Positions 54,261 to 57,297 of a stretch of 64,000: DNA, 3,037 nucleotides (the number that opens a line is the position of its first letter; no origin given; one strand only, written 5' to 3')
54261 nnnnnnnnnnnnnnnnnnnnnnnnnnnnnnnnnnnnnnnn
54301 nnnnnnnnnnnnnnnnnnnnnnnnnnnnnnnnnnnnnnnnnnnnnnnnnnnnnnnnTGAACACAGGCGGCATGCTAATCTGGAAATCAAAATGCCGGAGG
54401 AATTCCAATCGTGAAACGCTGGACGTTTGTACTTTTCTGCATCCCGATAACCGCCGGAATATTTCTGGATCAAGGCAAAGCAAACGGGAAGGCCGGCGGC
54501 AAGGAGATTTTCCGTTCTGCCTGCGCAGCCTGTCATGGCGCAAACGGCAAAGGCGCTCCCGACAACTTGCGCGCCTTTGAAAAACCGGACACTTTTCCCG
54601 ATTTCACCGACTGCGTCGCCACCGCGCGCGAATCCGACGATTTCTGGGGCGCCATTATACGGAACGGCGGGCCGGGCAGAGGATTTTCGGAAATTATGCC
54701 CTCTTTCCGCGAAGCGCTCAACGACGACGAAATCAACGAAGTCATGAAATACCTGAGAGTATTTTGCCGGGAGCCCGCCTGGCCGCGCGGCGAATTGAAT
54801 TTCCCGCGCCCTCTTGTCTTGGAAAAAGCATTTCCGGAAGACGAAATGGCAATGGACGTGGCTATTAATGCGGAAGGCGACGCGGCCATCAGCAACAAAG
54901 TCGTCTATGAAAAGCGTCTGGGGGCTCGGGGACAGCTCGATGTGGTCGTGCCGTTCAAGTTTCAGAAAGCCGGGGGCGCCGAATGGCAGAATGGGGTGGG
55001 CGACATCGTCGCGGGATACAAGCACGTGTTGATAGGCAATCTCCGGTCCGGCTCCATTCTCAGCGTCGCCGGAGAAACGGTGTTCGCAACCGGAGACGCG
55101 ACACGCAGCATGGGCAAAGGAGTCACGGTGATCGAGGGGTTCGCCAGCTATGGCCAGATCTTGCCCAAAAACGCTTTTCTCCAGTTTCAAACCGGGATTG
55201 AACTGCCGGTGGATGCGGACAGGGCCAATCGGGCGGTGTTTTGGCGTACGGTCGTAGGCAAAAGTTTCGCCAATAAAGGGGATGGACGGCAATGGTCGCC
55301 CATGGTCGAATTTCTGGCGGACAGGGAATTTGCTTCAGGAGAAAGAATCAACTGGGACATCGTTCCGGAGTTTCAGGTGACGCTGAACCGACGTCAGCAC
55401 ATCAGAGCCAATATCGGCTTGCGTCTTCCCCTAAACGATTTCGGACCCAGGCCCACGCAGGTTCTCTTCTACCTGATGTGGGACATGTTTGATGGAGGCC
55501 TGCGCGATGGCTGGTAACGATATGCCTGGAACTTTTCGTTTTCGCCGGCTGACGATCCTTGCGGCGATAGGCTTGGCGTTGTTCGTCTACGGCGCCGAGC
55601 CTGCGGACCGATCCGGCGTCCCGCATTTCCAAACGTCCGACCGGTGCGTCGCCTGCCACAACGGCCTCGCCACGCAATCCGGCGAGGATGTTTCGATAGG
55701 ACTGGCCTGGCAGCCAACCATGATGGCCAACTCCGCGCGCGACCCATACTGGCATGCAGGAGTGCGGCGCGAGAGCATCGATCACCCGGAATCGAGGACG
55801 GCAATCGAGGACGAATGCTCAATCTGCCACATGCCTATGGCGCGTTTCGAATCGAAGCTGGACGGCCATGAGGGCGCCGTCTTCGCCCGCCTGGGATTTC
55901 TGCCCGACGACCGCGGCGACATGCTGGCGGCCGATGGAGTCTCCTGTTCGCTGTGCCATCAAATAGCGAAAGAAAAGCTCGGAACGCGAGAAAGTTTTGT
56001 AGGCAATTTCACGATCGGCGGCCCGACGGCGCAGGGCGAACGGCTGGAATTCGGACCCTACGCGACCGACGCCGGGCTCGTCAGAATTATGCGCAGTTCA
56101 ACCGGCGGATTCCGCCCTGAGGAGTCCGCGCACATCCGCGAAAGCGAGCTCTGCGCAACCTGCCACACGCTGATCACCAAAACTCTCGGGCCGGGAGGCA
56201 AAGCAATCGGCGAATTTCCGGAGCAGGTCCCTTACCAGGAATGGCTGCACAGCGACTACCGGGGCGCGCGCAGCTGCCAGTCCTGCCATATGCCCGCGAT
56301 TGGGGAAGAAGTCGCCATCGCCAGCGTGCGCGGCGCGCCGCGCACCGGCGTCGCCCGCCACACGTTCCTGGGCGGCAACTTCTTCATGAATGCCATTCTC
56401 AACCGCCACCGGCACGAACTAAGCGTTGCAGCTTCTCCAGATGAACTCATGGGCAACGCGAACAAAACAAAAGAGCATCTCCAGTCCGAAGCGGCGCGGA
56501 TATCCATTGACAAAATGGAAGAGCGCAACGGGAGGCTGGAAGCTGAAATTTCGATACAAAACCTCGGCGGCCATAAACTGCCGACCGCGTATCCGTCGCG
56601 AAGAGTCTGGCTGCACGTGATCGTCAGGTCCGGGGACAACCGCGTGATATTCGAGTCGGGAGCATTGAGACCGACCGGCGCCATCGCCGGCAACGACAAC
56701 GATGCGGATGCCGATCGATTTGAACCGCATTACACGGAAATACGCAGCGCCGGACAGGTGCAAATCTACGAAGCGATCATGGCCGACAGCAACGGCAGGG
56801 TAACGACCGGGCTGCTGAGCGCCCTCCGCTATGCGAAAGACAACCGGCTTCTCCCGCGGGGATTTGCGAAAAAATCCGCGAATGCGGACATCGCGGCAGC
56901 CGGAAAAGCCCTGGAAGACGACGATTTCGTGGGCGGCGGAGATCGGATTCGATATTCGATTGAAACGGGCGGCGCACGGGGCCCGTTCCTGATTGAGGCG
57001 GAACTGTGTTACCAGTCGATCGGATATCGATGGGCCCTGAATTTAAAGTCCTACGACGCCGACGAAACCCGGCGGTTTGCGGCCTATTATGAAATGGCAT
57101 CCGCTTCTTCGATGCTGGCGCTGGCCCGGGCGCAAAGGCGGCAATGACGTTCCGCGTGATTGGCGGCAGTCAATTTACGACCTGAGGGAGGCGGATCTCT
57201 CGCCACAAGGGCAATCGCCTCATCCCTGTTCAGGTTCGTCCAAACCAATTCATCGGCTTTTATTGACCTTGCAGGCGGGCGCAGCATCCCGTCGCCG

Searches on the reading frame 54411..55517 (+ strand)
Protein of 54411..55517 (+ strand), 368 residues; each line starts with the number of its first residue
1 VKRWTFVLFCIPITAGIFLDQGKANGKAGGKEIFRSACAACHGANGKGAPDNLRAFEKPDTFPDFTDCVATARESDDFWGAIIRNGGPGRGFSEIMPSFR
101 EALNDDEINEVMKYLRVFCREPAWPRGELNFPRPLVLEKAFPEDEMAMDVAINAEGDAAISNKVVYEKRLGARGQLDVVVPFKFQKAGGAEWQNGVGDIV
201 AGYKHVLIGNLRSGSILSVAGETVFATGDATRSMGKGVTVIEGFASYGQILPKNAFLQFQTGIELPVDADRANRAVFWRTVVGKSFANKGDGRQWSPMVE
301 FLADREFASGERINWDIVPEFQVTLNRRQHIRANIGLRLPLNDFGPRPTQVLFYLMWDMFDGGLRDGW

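Call 43: search_protein_families(library=pfam, proteins=[window:54411-55517:+], max_evalue=0.00001)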
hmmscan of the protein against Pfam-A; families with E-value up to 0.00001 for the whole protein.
window:54411-55517:+ (368 aa): 2 families
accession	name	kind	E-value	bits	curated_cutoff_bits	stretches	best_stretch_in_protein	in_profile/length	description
PF13442.11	Cytochrome_CBB3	-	3.5e-10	40.5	27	1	29-115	5-68/68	Cytochrome C oxidase, cbb3-type, subunit III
PF00034.26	Cytochrom_C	-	3e-09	38.5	21.3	1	30-116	4-87/90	Cytochrome c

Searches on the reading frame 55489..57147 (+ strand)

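Call 43: search_protein_families(library=pfam, proteins=[window:55489-57147:+], max_evalue=0.00001)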
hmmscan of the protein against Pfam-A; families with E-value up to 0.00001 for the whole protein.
window:55489-57147:+ (552 aa): 1 family
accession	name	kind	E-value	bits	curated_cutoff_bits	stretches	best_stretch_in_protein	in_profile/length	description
PF22113.1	Mtrc-MtrF_II-IV_dom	-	4.1e-07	30.1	30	0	48-160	79-166/176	Outer membrane cytochrome MtrC/MtrF-like, domains II/IV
